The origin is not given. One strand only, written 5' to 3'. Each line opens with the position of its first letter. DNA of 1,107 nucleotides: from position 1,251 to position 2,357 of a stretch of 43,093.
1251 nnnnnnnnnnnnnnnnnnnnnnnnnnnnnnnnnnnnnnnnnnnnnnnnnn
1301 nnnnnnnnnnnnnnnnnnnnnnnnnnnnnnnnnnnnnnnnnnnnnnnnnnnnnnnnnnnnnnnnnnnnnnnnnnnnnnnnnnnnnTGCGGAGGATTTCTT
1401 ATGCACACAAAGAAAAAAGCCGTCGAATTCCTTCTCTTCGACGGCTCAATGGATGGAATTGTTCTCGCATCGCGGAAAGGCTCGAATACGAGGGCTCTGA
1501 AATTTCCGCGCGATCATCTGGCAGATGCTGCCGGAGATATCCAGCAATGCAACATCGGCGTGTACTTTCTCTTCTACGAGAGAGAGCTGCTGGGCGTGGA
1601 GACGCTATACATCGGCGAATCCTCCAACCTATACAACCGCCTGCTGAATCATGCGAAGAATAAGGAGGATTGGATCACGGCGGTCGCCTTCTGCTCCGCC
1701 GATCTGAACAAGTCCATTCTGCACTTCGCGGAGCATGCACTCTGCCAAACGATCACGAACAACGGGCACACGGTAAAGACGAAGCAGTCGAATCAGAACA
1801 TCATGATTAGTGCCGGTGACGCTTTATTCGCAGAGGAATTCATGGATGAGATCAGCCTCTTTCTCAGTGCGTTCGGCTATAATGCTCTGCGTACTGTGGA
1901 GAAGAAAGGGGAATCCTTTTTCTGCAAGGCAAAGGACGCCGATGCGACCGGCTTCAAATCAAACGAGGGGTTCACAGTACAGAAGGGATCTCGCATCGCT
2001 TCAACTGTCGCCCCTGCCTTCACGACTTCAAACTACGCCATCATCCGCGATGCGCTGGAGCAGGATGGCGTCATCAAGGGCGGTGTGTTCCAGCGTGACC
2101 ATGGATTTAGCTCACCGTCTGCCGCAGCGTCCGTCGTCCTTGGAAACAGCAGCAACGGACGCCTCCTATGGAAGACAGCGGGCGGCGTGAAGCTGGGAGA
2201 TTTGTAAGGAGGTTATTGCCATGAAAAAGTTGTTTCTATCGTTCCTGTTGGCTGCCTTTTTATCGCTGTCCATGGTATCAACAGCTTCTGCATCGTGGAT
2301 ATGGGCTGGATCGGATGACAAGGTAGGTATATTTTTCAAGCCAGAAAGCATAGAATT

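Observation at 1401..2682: Cargo nuclease (GIY-YIG + DUF4357) and secreted protein inserted in the lysogeny module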

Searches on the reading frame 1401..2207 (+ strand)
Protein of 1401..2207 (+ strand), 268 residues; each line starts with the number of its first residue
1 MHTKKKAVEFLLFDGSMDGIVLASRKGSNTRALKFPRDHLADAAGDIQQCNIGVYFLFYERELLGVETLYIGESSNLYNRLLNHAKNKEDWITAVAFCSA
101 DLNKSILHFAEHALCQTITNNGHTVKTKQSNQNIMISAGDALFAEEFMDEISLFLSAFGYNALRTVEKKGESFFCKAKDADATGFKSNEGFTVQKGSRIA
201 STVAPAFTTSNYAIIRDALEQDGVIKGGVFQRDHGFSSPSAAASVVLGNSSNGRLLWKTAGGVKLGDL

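Call 3: search_protein_families(library=pfam, proteins=[window:1401-2207:+], max_evalue=0.1)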
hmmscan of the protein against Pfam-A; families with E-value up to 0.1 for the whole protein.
window:1401-2207:+ (268 aa): 2 families
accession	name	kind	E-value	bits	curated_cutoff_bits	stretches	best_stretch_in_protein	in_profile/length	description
PF14267.11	DUF4357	-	4e-15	55.9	38.4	1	216-265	1-54/54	Domain of unknown function (DUF4357)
PF01541.30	GIY-YIG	-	0.0011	19.7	22.6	1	53-95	3-41/78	GIY-YIG catalytic domain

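Call 4: search_protein_families(library=padloc, proteins=[window:1401-2207:+], max_evalue=0.1)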
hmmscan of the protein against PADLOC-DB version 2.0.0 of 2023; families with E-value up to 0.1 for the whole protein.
window:1401-2207:+ (268 aa): 7 families
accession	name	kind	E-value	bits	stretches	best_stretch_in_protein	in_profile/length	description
PDLC04925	PDC-S14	-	1.3e-59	199.6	1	1-267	13-293/301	-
PDLC04923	PDC-S14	-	8.3e-52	174.2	1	4-267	23-308/320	-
PDLC04922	PDC-S14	-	1.6e-37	127.4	2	8-169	6-164/305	-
PDLC04924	PDC-S14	-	1.7e-18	65.3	1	26-259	24-271/280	-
PDLC04921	PDC-S14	-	1.7e-11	41.9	1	52-259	49-255/280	-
PDLC05040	PDC-S57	-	3e-09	35.1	1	186-265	147-221/229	-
PDLC02190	DUF3780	-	2.7e-07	28.1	1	171-267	251-354/361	-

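Call 5: search_protein_families(library=phrogs, proteins=[window:1401-2207:+], max_evalue=0.01)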
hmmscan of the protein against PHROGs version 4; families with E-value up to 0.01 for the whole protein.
window:1401-2207:+ (268 aa): 1 family
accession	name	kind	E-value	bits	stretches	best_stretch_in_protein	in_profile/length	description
phrog_12629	-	unknown function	2.8e-32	113.1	1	3-262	2-288/303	-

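Call 6: search_protein_families(library=ncbifam, proteins=[window:1401-2207:+], max_evalue=0.1)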
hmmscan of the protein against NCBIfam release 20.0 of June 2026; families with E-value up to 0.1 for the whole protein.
window:1401-2207:+ (268 aa): 2 families
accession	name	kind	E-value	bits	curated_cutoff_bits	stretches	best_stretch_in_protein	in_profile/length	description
NF007833.0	PRK10545.1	equivalog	0.017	14.3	367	1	38-89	22-69/289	excinuclease Cho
NF045638.1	Mrt_dep_phytase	exception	0.068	11.8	440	1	112-254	17-160/430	myxosortase-dependent phytase-like phosphatase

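Call 9: search_dna_similar(query=window:1401-2207:+, collection=phages, mode=protein, max_rows=30)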
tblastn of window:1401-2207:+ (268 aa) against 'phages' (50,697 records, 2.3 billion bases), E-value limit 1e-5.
Records with a match: 3; places in all: 3; records where one place covers at least 80% of the query: 2.
Best place of each record, by identity: <60% 3.
By first word of the organism name: Lachnospiraceae 1; Bacteriophage 1; Clostridium 1.
By host as written in the record: Lachnospiraceae 1; - 1; Clostridium botulinum BKT2873 1.
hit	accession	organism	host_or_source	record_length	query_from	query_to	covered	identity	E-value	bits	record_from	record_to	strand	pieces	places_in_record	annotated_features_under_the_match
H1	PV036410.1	Lachnospiraceae phage NatCom_40364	Lachnospiraceae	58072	6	268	98%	31.4%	3e-30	124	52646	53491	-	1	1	hypothetical protein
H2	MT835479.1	Bacteriophage sp.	human fecal samples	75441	6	262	96%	25.6%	7e-11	68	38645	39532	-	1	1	record has no annotation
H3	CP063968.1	Clostridium phage CWou-2020b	Clostridium botulinum BKT2873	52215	76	262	70%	28.4%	4e-14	77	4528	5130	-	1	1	GIY-YIG nuclease family protein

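Call 10: find_homologous_proteins(query=window:1401-2207:+)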
Query window:1401-2207:+ (268 aa): 34 proteins with E <= 0.001 among 1402 candidates.
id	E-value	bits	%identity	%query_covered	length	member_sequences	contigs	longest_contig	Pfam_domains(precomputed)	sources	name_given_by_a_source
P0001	5.2e-167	571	96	100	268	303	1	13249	PF14267.12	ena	-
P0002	4.8e-161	552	92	100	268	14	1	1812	PF14267.12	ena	-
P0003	2.3e-155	533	89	99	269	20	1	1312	PF14267.12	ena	-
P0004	3.7e-150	516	86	100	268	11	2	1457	PF14267.12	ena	-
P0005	1.4e-146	504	83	100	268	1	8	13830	PF14267.12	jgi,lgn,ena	jgi:possible methionine sulfoxide reductase A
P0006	1.3e-134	465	77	100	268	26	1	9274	PF14267.12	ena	-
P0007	3.9e-131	454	75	99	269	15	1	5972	PF14267.12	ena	-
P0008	8.5e-129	446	76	100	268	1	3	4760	PF14267.12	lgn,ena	-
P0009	2.9e-111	389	74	87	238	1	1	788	-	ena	-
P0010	1.4e-110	387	65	99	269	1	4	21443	PF14267.12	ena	-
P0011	1.1e-101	357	60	99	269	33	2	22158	PF14267.12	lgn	-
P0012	5.5e-97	342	58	99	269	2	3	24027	PF14267.12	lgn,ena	-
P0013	2.5e-94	333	57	99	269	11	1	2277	PF14267.12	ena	-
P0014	4.1e-89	316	93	58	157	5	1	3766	-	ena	-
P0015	1.6e-59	219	60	62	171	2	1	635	-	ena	-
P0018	3.1e-28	117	33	98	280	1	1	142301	PF14267.12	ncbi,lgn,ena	-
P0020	5.6e-26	109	34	98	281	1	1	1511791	PF14267.12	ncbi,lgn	-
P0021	8.3e-23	99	30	94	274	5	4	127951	PF14267.12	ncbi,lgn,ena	-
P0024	1.1e-21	95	31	98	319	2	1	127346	PF14267.12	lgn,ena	-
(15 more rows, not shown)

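Call 12: find_encoding_contigs(protein=P0005, flank=6000, max_places=4)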
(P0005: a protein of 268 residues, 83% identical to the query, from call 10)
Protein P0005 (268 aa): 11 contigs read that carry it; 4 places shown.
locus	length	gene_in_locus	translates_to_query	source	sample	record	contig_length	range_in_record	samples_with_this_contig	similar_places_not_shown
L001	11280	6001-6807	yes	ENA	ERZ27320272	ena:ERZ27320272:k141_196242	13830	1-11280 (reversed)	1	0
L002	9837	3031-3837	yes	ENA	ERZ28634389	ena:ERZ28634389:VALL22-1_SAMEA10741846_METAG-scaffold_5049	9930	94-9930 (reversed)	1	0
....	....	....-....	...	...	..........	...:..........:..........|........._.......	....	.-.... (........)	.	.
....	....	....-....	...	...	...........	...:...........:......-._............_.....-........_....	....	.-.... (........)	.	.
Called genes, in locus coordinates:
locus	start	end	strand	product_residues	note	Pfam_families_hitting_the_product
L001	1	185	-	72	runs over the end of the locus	-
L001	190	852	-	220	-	PF16784:HNHc_6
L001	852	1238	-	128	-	PF00436:SSB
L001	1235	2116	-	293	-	PF03837:RecT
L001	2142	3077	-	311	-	PF09588:YqaJ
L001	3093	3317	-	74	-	-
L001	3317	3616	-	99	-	-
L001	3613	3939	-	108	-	-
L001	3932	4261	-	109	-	-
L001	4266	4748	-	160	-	-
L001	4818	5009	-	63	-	PF12844:HTH_19 (weak), PF13560:HTH_31, PF01381:HTH_3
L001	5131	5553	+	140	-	PF12844:HTH_19, PF01381:HTH_3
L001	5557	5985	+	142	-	PF06114:Peptidase_M78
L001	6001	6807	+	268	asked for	PF14267:DUF4357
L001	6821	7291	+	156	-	-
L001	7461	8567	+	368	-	PF14659:Phage_int_SAM_3 (faint), PF00589:Phage_integrase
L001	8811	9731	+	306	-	PF12784:PDDEXK_2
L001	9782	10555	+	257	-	PF00378:ECH_1, PF16113:ECH_2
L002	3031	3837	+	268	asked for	PF14267:DUF4357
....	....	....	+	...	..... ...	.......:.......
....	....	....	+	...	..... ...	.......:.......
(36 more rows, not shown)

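Call 13: find_encoding_contigs(protein=P0012, flank=6000, max_places=3)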
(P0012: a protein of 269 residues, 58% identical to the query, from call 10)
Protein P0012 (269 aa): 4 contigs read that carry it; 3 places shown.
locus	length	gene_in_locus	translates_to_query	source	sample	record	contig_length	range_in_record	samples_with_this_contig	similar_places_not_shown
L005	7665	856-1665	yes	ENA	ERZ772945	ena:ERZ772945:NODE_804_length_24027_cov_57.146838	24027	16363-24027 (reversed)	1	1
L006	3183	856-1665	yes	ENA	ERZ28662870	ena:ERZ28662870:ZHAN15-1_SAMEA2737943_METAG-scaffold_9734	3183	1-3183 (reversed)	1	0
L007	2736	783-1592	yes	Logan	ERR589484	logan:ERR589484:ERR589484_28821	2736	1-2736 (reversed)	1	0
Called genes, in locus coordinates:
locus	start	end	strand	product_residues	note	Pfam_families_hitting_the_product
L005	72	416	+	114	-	PF01381:HTH_3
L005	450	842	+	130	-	PF06114:Peptidase_M78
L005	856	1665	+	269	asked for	PF14267:DUF4357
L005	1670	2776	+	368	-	PF00589:Phage_integrase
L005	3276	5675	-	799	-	PF13567:DUF4131, PF03772:Competence, PF00753:Lactamase_B, PF12706:Lactamase_B_2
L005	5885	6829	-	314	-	PF00478:IMPDH (faint), PF03060:NMO, PF00977:His_biosynth (faint), PF03060:NMO, PF01070:FMN_dh (weak)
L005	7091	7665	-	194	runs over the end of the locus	PF10531:SLBB, PF22461:SLBB_2 (weak), PF00633:HHH (weak), PF03934:T2SSK (weak), PF12836:HHH_3, PF14716:HHH_8 (faint), PF14520:HHH_5 (weak)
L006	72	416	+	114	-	PF01381:HTH_3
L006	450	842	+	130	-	PF06114:Peptidase_M78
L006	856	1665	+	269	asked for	PF14267:DUF4357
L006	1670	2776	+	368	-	PF00589:Phage_integrase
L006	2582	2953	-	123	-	-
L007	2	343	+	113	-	?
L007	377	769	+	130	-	PF06114:Peptidase_M78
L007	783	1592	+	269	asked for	PF14267:DUF4357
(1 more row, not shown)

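Call 24: search_solved_structures(query=A1, max_evalue=1, show_alignments=2)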
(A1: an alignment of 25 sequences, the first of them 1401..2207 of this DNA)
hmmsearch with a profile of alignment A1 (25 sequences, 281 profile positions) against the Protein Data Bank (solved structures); distinct sequences matched with E-value up to 1: 0.

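Call 25: find_encoding_contigs(protein=P0020, flank=8000, max_places=2)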
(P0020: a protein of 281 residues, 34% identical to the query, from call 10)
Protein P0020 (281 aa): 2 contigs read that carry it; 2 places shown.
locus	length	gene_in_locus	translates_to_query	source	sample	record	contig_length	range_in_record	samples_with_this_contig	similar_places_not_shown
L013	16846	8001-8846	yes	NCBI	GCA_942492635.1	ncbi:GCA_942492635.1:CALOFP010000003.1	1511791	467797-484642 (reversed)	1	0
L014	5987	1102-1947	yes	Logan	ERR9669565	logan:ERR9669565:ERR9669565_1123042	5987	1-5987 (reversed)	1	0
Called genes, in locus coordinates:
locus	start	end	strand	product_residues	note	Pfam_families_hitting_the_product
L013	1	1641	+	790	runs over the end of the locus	PF04313:HSDR_N (weak), PF13588:HSDR_N_2 (faint), PF00270:DEAD, PF04851:ResIII, PF18766:SWI2_SNF2, PF00271:Helicase_C (faint), PF08463:EcoEI_R_C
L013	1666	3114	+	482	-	PF12161:HsdM_N, PF02384:N6_Mtase, PF01170:UPF0020 (weak), PF07669:Eco57I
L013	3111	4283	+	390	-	PF17761:DUF1016_N, PF06250:YhcG_C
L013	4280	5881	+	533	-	PF01420:Methylase_S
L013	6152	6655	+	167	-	-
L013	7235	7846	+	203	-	-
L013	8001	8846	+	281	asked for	PF14267:DUF4357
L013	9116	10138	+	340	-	PF02601:Exonuc_VII_L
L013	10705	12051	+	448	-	PF21810:DUF6880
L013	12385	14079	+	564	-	PF09820:AAA-ATPase_like, PF08011:PDDEXK_9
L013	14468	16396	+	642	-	-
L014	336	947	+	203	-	-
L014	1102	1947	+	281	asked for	PF14267:DUF4357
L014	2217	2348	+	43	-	-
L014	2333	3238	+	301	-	PF02601:Exonuc_VII_L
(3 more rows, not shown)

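Call 26: find_encoding_contigs(protein=P0018, flank=8000, max_places=2)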
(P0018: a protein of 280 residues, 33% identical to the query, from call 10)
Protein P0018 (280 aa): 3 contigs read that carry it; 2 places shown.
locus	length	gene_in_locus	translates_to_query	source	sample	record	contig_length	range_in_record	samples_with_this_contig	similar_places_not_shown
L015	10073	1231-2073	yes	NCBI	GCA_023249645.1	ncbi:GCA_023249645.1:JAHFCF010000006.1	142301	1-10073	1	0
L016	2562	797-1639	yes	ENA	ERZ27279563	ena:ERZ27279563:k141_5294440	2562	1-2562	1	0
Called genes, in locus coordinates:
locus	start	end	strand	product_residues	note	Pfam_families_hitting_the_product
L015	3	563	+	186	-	?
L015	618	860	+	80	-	PF04014:MazE_antitoxin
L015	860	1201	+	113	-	PF02452:PemK_toxin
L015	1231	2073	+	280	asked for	PF14267:DUF4357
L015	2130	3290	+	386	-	PF00155:Aminotran_1_2 (weak), PF00266:Aminotran_5, PF01041:DegT_DnrJ_EryC1 (weak)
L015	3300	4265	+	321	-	PF01592:NifU_N, PF04324:Fer2_BFD, PF01106:NifU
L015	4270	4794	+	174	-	-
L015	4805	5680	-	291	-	PF00763:THF_DHG_CYH, PF02882:THF_DHG_CYH_C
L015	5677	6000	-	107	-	-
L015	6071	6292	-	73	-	-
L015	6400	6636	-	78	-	PF12728:HTH_17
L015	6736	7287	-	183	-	PF07719:TPR_2 (faint), PF13432:TPR_16 (faint), PF13424:TPR_12 (faint), PF00515:TPR_1 (faint), PF13431:TPR_17 (faint), PF13181:TPR_8 (faint), PF13414:TPR_11 (weak)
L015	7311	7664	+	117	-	PF01250:Ribosomal_S6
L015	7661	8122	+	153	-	PF00436:SSB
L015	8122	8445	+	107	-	PF01084:Ribosomal_S18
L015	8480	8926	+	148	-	PF01281:Ribosomal_L9_N, PF03948:Ribosomal_L9_C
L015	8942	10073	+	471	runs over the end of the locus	PF00772:DnaB, PF20307:divDNAB (faint), PF03796:DnaB_C, PF06745:ATPase (faint), PF13481:AAA_25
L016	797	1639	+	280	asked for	PF14267:DUF4357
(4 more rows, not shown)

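Call 28: predict_structure(alignment_id=A1)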
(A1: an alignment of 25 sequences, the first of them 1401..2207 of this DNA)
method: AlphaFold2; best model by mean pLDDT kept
length: 268 residues; sequences in the alignment: 25
mean_pLDDT: 89.6   pTM: 0.67
mean pLDDT of the five models: 89.6, 88.1, 87.6, 87.3, 87.0
residues with pLDDT >= 90: 185; 70-90: 65; 50-70: 16; < 50: 2
segments of 3 or more residues with pLDDT < 50: none
pLDDT, mean of each block of 10 residues (from residue 1): 72 91 91 95 91 92 79 94 87 94 90 91 82 80 92 92 73 92 88 94 91 94 95 92 97 95 93
secondary structure, 60 per line:
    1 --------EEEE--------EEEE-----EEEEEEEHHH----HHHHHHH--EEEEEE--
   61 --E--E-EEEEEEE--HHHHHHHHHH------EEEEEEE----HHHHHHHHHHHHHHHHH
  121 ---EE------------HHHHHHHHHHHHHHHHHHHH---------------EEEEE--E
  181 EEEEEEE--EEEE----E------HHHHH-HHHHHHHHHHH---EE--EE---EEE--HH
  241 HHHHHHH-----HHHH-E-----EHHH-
elements in order: E9-12 E21-24 E30-36 H44-50 E53-58 E68-74 H77-86 E93-99 H104-120 H138-157 E173-177 E180-187 E190-193 H205-209 H211-221 E234-236 H239-247 H253-256

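Call 30: find_encoding_contigs(protein=P0021, flank=8000, max_places=3)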
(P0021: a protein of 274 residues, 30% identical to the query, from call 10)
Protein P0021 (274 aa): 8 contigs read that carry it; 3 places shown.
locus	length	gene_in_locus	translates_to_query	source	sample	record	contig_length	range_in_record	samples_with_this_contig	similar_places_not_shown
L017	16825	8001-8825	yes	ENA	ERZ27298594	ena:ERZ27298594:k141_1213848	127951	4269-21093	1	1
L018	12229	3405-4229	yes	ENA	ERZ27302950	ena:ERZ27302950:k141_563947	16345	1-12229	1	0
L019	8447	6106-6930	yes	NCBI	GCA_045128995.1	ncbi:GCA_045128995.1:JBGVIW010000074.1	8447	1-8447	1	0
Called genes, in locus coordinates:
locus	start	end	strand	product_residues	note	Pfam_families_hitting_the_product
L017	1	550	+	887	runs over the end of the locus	PF02057:Glyco_hydro_59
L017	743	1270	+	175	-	PF00156:Pribosyltran, PF14681:UPRTase (weak)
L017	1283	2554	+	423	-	PF01979:Amidohydro_1, PF12890:DHOase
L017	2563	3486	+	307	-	PF00215:OMPdecase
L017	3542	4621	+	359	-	PF00988:CPSase_sm_chain, PF00117:GATase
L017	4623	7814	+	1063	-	PF25596:CPSase_L_D1, PF02786:CPSase_L_D2, PF07478:Dala_Dala_lig_C (weak), PF02787:CPSase_L_D3, PF25596:CPSase_L_D1, PF02655:ATP-grasp_3, PF02786:CPSase_L_D2, PF02142:MGS, +4 more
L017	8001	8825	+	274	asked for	PF14267:DUF4357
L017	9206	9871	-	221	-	-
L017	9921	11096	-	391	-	PF03235:GmrSD_N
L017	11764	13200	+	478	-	PF13347:MFS_2, PF07690:MFS_1, PF13347:MFS_2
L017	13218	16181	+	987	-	PF02837:Glyco_hydro_2_N, PF22666:Glyco_hydro_2_N2, PF00703:Glyco_hydro_2, PF02836:Glyco_hydro_2_C, PF16353:LacZ_4, PF02929:Bgal_small_N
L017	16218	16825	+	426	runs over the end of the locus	PF10509:GalKase_gal_bdg, PF00288:GHMP_kinases_N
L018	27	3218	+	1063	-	PF25596:CPSase_L_D1, PF02786:CPSase_L_D2, PF07478:Dala_Dala_lig_C (weak), PF02787:CPSase_L_D3, PF25596:CPSase_L_D1, PF02655:ATP-grasp_3, PF02786:CPSase_L_D2, PF02142:MGS, +4 more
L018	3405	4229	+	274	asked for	PF14267:DUF4357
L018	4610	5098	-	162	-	-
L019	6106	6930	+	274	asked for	PF14267:DUF4357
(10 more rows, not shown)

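Call 31: find_encoding_contigs(protein=P0024, flank=8000, max_places=2)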
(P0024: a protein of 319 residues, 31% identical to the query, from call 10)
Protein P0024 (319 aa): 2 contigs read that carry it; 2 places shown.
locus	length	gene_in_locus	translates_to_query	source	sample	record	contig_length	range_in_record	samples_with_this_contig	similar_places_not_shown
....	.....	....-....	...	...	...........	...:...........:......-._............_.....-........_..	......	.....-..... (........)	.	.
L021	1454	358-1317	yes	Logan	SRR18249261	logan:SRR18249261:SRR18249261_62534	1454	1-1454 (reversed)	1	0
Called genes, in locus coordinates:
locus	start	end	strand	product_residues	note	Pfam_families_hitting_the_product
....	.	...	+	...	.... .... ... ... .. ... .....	-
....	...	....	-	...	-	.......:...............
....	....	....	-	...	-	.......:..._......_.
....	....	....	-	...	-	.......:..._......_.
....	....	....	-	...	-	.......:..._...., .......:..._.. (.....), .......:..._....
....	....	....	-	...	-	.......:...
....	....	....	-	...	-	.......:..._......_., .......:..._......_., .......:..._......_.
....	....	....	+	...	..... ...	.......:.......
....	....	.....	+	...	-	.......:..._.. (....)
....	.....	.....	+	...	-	-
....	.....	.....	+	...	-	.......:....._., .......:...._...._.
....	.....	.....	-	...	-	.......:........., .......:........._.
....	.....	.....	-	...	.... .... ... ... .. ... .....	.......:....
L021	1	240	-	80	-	?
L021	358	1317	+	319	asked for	PF14267:DUF4357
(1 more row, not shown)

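Call 34: find_related_loci(query=window:1401-2207:+, collection=genome_contigs, flank=8000)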
Query window:1401-2207:+ (268 aa) in genome_contigs; peptide patterns used: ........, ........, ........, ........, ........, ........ (x = any residue, [..] = any of these).
92 stretches matched a pattern; 1 encode a relative of the query (tblastn E <= 1e-3); 1 distinct loci.
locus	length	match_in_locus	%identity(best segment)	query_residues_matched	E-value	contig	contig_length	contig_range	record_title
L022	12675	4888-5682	89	4-268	8e-164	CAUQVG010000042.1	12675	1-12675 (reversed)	MAG TPA_asm: uncultured Selenomonas sp. isolate ERR9968961_bin.14_MetaWRAP_v1.3_MAG genome assembly, contig: ERZ21616086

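Call 57: find_related_loci(query=A1, collection=viral_contigs, flank=5000)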
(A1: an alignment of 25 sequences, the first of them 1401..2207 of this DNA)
Query A1 (268 aa) in viral_contigs; peptide patterns used: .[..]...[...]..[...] (x = any residue, [..] = any of these).
236 stretches matched a pattern; 17 encode a relative of the query (tblastn E <= 1e-3); 17 distinct loci.
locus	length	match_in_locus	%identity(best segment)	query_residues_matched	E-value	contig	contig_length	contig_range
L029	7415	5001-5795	89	4-268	3e-164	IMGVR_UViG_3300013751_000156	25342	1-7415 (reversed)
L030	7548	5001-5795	75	4-268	1e-140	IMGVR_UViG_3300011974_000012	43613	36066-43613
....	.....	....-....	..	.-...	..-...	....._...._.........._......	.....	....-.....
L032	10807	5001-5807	38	6-268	3e-49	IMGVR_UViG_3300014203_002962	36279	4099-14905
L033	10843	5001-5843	33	1-265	4e-32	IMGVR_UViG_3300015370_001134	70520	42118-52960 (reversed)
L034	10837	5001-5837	30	2-268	4e-26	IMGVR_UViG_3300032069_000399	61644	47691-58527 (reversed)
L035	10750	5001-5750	31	31-268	2e-25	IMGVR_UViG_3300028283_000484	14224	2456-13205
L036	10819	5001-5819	28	8-268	2e-21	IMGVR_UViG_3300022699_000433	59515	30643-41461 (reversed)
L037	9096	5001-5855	27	6-268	5e-19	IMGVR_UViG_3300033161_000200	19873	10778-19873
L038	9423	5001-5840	24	6-261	3e-17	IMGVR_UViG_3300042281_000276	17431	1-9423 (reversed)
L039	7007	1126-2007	28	4-262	6e-17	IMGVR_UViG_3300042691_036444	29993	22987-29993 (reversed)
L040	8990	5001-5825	26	8-268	3e-15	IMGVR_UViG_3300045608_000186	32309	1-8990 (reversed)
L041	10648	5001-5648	26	69-261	8e-15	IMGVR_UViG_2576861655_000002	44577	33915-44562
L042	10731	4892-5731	23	6-261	1e-14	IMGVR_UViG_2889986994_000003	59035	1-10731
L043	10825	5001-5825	28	6-268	2e-23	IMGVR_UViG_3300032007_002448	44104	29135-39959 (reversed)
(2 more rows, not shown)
